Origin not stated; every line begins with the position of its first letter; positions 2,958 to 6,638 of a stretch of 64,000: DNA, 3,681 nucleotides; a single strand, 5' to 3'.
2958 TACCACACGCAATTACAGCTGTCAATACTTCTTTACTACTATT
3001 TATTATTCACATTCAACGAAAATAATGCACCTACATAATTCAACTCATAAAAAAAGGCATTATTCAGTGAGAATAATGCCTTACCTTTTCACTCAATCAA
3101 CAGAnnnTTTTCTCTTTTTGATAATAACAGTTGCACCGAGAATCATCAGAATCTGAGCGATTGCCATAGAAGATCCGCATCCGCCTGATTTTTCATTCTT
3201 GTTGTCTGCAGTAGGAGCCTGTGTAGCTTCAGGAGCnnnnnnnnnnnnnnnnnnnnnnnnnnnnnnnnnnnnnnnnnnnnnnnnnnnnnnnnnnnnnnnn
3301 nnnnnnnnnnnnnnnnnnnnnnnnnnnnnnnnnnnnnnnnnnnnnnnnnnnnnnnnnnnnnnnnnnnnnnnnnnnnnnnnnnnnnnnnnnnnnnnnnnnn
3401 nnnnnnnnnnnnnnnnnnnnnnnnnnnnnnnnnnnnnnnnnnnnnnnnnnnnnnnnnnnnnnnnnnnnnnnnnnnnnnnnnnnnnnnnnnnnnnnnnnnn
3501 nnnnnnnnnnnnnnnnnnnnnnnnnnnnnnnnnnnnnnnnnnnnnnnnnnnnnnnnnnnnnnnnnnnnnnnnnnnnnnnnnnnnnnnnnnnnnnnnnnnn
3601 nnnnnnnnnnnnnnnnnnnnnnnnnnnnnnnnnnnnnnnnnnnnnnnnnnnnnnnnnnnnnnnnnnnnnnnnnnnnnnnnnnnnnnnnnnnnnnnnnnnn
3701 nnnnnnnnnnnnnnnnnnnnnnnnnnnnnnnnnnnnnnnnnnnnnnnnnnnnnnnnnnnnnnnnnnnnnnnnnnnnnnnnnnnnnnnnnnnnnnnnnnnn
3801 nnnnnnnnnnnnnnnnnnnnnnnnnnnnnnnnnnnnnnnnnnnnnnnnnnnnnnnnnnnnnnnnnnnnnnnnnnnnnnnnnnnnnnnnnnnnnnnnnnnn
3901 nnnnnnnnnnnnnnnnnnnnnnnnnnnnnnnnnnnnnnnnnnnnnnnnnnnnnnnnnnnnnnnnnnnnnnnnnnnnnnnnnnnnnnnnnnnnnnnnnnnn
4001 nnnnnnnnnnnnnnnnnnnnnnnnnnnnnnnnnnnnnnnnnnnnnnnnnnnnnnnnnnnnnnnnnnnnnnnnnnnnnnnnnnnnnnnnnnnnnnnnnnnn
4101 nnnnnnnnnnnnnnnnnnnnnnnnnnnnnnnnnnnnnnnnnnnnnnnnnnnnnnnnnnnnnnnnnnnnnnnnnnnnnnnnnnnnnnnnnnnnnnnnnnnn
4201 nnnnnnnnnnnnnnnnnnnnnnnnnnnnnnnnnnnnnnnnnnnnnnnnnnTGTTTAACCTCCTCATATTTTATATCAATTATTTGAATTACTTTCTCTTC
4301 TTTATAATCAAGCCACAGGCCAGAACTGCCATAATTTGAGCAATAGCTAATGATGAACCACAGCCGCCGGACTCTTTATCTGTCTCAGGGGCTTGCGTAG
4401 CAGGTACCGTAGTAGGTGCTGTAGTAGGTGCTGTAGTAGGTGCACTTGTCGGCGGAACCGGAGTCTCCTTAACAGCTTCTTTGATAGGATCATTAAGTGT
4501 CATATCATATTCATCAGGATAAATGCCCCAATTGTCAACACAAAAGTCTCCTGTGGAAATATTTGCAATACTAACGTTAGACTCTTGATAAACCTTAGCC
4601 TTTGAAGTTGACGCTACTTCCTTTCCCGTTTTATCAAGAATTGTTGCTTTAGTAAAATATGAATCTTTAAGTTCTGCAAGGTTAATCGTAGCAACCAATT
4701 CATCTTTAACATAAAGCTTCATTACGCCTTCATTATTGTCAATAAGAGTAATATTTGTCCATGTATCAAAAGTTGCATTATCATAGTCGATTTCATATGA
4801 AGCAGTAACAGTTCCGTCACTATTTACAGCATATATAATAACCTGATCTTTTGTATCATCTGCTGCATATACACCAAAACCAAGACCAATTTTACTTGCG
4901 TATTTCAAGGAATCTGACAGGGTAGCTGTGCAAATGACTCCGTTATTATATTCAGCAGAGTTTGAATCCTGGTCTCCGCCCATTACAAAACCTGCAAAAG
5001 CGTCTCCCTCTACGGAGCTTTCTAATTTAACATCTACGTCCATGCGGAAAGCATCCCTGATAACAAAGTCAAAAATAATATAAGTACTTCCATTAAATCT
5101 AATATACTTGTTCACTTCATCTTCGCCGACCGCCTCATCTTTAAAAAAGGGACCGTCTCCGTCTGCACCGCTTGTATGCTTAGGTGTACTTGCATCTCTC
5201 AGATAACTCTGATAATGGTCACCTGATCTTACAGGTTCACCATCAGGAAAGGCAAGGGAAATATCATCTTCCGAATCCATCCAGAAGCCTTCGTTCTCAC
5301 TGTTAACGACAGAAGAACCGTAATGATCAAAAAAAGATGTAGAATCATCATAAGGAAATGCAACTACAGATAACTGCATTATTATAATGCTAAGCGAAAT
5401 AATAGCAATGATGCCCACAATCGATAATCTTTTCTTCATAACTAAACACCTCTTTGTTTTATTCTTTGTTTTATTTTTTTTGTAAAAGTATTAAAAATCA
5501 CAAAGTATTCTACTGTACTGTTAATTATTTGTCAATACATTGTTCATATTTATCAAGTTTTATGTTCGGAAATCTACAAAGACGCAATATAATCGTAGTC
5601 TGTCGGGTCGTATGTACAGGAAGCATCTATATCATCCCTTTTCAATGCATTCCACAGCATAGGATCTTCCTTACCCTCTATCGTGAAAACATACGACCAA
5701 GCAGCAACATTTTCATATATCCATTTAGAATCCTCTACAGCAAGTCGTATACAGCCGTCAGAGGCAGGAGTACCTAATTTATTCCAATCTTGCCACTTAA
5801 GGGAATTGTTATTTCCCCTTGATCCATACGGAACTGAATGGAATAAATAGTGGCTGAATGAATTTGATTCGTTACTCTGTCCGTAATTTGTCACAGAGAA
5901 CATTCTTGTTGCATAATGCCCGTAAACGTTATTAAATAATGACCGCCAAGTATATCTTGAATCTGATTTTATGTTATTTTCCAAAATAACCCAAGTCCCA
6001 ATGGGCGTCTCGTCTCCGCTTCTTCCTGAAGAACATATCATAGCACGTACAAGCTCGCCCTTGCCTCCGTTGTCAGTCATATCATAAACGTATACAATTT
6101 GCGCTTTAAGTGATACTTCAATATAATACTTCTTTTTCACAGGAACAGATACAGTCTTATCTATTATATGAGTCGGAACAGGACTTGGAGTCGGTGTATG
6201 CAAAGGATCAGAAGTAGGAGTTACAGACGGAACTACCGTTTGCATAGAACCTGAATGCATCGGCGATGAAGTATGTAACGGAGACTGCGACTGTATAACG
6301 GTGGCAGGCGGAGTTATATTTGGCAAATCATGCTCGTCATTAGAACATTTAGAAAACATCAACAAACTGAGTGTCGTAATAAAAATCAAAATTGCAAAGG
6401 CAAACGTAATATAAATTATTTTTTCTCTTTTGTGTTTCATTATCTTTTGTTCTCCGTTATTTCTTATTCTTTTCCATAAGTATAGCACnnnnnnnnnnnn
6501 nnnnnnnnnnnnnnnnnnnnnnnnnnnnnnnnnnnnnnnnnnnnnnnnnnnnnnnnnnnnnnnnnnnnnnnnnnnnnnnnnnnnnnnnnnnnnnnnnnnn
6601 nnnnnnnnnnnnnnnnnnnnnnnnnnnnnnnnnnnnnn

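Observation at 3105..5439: Tandem secreted paralogs share a strictly conserved C-terminal SGGCGSS - TM helix - KKRK module: possible uncharacterised protein-sorting signal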

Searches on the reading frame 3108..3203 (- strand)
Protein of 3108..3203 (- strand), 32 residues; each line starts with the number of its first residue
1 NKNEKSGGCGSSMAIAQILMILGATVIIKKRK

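Call 21: search_protein_families(library=ncbifam, alignment_id=A1, max_evalue=10)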
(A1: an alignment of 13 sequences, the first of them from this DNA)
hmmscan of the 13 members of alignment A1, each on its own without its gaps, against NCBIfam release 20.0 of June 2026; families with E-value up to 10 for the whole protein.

A. member 1, seq(32 aa): 0 families

B. families by the number of members that match (of 13 scanned): 6 families
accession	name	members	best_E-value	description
NF041894.1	MXAN_6652_fam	8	0.0048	MXAN_6652 family MXYO-CTERM-anchored protein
NF033846.1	Rumino_NPXTG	7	0.016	NPXTG-anchored protein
NF045522.1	MXAN_2561_fam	5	0.022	MXAN_2561 family MXYO-CTERM-anchored protein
TIGR03024.1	arch_PEF_CTERM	2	0.1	PEF-CTERM sorting domain-containing protein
TIGR04564.1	Synergist_CTERM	1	0.015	Synerg-CTERM sorting domain-containing protein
NF045638.1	Mrt_dep_phytase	1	0.14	myxosortase-dependent phytase-like phosphatase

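Call 27: search_protein_representatives(alignment_id=A1)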
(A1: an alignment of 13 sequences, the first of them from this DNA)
Query: 13 sequences, 32 profile positions. Proteins with E-value up to 0.001 (for the whole library): 39; up to 1e-10: 21; up to 1e-30: 0. The best 39 are listed.
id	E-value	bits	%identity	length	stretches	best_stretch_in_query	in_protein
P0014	2.1e-16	75.1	-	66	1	2-32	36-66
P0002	2.9e-15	71.5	-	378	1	2-32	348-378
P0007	3.5e-15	71.2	-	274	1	1-32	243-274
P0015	1.1e-14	69.6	-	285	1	1-32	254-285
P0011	1.1e-14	69.5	-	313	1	2-32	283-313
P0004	1.7e-14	69.0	-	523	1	2-32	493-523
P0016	2.2e-14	68.6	-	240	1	1-32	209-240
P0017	2.5e-14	68.5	-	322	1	3-32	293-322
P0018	4.3e-14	67.7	-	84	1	3-32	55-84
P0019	6.5e-14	67.1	-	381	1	1-32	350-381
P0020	7.4e-14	67.0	-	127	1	2-32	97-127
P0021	1.3e-13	66.2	-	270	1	2-32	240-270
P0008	2.8e-13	65.1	-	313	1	2-32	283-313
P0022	3.1e-13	65.0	-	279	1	1-32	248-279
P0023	1.2e-12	63.1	-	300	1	2-32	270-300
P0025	5.7e-12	60.9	-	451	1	2-32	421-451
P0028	5.9e-11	57.7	-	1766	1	2-32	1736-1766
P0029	6.7e-11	57.5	-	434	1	4-32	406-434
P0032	1.7e-09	53.0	-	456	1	3-32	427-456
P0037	8.7e-08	47.5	-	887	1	2-31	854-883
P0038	8.7e-08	47.5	-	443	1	3-32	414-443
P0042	7.6e-07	44.5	-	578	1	2-32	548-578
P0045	4.6e-04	35.6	-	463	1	2-32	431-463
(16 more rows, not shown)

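Call 46: search_protein_families(library=pfam, proteins=[P0025, P0028, P0029, P0032, P0037, P0038, P0042, P0045], max_evalue=0.001)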
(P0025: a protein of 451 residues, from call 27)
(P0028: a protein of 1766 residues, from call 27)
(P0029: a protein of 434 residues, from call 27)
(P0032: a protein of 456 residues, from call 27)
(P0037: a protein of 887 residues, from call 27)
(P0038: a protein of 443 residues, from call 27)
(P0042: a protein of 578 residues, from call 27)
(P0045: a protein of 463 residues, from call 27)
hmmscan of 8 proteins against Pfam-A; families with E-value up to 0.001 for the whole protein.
P0025 (451 aa): 1 family
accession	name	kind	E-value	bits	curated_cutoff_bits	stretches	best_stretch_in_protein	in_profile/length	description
PF08305.17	NPCBM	-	1.5e-37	129.1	23.9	2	229-373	2-135/137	NPCBM/NEW2 domain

P0028 (1766 aa): 7 families
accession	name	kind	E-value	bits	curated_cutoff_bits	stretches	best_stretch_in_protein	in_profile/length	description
PF04513.17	Baculo_PEP_C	-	1.3e-14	54.9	38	0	916-1021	12-119/140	Baculovirus polyhedron envelope protein, PEP, C terminus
PF07889.17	DUF1664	-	1.3e-07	32.1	34.6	0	1414-1473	62-121/124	Protein of unknown function (DUF1664)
PF08702.15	Fib_alpha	-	4.4e-06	27.4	29.9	0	1283-1371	32-122/143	Fibrinogen alpha/beta chain family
PF14362.11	DUF4407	-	6.7e-06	26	31.3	0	970-1098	120-238/297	Domain of unknown function (DUF4407)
PF01442.23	Apolipoprotein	-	0.00013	22.2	90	1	1435-1623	7-188/190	Apolipoprotein A1/A4/E domain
PF04108.17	ATG17_like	-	0.00021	21.3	43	0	1254-1549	28-293/355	Autophagy protein ATG17-like domain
PF05130.17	FlgN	-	0.00075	20.4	30.5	1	929-1024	36-129/147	FlgN protein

P0029 (434 aa): 1 family
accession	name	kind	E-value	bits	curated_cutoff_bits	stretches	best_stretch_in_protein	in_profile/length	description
PF22633.2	F5_F8_type_C_2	-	1.9e-11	44.9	27.8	2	75-143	2-69/91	NedA-like, galactose-binding domain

P0032 (456 aa): 1 family
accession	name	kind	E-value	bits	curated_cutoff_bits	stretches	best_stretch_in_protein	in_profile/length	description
PF09264.17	Sial-lect-inser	-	6.4e-05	23.2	25.8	1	130-173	81-124/198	Vibrio cholerae sialidase, lectin insertion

P0037 (887 aa): 1 family
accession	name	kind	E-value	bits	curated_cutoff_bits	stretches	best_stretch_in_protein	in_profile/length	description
PF13350.11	Y_phosphatase3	-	4.9e-33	115.5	22.2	1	637-781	2-170/240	Tyrosine phosphatase family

P0038 (443 aa): 0 families

P0042 (578 aa): 1 family
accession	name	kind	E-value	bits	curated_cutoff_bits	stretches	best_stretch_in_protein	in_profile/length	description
PF09479.16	Flg_new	-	5.6e-14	52.4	27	1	458-523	1-65/65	Listeria-Bacteroides repeat domain (List_Bact_rpt)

P0045 (463 aa): 0 families

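Call 60: find_encoding_contigs(protein=P0045, flank=10000, max_places=3)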
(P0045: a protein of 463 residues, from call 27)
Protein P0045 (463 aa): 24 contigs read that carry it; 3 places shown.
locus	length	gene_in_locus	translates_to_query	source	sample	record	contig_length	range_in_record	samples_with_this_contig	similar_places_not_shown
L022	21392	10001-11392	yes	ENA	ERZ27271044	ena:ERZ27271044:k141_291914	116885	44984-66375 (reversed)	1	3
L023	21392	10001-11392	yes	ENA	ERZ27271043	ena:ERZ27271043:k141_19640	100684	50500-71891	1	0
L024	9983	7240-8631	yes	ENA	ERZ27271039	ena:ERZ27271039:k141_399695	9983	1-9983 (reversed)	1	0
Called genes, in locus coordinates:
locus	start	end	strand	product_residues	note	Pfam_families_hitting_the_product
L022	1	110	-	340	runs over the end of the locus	PF12146:Hydrolase_4, PF12697:Abhydrolase_6, PF00561:Abhydrolase_1 (weak)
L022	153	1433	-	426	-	PF01743:PolyA_pol, PF12627:PolyA_pol_RNAbd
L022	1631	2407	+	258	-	PF01551:Peptidase_M23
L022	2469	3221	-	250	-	PF01261:AP_endonuc_2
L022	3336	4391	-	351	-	PF01116:F_bP_aldolase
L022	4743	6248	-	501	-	PF05257:CHAP, PF06347:SH3_4 (weak), PF08239:SH3_3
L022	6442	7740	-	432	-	PF13173:AAA_14, PF13635:DUF4143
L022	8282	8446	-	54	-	-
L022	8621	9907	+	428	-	PF01336:tRNA_anti-codon, PF00152:tRNA-synt_2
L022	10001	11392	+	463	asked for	-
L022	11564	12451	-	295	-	PF00005:ABC_tran, PF02463:SMC_N (faint), PF13304:AAA_21 (faint)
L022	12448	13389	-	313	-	PF02653:BPD_transp_2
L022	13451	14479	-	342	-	PF04392:ABC_sub_bind, PF13407:Peripla_BP_4 (faint)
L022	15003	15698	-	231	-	PF00574:CLP_protease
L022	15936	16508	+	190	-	PF06130:PTAC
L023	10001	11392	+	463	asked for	-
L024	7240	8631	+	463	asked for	-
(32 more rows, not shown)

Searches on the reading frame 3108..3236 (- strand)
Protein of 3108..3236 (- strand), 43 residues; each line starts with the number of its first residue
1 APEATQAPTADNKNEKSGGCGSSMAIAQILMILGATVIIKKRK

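Call 7: search_protein_families(library=ncbifam, proteins=[window:3108-3236:-], max_evalue=10)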
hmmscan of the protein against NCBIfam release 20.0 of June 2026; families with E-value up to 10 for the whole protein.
seq(43 aa): 1 family
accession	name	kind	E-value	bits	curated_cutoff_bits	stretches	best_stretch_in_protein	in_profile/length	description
NF041894.1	MXAN_6652_fam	equivalog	0.033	13.7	200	1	6-42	165-201/203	MXAN_6652 family MXYO-CTERM-anchored protein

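Call 44: find_homologous_proteins(query=A3, max_evalue=0.01)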
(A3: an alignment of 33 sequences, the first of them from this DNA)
Query A3 (33 sequences) (41 aa, profile of the alignment): 1 proteins with E <= 0.01 among 205 candidates.
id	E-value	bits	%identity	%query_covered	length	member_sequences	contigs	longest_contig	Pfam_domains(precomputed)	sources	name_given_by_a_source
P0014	2.8e-17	80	70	98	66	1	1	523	-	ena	-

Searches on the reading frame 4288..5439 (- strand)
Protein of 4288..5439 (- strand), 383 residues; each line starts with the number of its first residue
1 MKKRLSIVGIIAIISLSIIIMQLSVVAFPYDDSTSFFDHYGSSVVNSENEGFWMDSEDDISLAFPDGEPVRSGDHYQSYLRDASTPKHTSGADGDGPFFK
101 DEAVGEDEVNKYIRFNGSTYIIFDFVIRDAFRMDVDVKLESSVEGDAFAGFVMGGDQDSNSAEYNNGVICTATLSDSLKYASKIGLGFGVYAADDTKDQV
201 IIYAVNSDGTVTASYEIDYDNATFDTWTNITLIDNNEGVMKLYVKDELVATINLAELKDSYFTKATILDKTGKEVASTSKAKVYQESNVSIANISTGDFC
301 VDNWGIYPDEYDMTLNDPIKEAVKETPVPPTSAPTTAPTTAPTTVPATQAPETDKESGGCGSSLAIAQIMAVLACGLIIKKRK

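Call 3: search_protein_families(library=ncbifam, proteins=[window:4288-5439:-], max_evalue=10)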
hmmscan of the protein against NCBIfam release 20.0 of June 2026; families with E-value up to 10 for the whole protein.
window:4288-5439:- (383 aa): 0 families

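Call 4: search_protein_families(library=pfam, proteins=[window:4288-5439:-], max_evalue=1)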
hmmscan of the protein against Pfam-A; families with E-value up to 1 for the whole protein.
window:4288-5439:- (383 aa): 1 family
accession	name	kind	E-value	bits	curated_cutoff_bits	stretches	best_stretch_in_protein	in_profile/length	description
PF16151.10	DUF4859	-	0.041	14.2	22.6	0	191-248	29-66/120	Domain of unknown function (DUF4859)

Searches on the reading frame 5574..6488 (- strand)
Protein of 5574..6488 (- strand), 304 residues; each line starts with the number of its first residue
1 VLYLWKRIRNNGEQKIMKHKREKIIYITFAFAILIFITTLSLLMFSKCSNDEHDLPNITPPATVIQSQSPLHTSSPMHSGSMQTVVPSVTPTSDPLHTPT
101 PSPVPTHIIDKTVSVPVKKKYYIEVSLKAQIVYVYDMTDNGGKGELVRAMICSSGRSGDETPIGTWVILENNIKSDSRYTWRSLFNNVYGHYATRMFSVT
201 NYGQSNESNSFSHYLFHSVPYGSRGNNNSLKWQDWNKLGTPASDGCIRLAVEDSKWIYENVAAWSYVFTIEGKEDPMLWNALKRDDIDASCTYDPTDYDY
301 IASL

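Call 3: search_protein_families(library=ncbifam, proteins=[window:5574-6488:-], max_evalue=10)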
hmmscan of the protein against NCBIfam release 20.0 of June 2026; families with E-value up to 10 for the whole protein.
window:5574-6488:- (304 aa): 8 families
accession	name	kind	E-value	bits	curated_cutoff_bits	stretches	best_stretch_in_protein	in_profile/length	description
NF004785.0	PRK06132.1-2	subfamily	9.3e-08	31.7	169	2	123-177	65-113/353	hypothetical protein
NF004787.0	PRK06132.1-4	equivalog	2.2e-05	23.4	409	2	116-177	43-108/347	hypothetical protein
NF009120.0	PRK12472.1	subfamily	0.00026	19.9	369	1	125-174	58-101/508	hypothetical protein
NF007563.0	PRK10190.1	equivalog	0.0013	17.9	517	1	113-270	88-231/310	L,D-transpeptidase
NF004786.0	PRK06132.1-3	equivalog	0.0058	15.5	329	2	121-177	29-79/418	hypothetical protein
NF033186.1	internalin_K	exception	0.012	14.1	1100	1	74-123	508-556/604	class 1 internalin InlK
NF007612.0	PRK10260.1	equivalog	0.02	14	583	1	153-270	126-234/306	L,D-transpeptidase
NF052634.1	Riean_0653_fam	subfamily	0.56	11.1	57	1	35-63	4-32/176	Riean_0653 family protein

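Call 4: search_protein_families(library=pfam, proteins=[window:5574-6488:-], max_evalue=1)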
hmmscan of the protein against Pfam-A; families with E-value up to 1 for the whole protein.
window:5574-6488:- (304 aa): 1 family
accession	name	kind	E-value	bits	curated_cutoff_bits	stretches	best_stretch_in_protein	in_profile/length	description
PF03734.19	YkuD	-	4.6e-15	56.9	23.4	1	120-262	1-139/146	L,D-transpeptidase catalytic domain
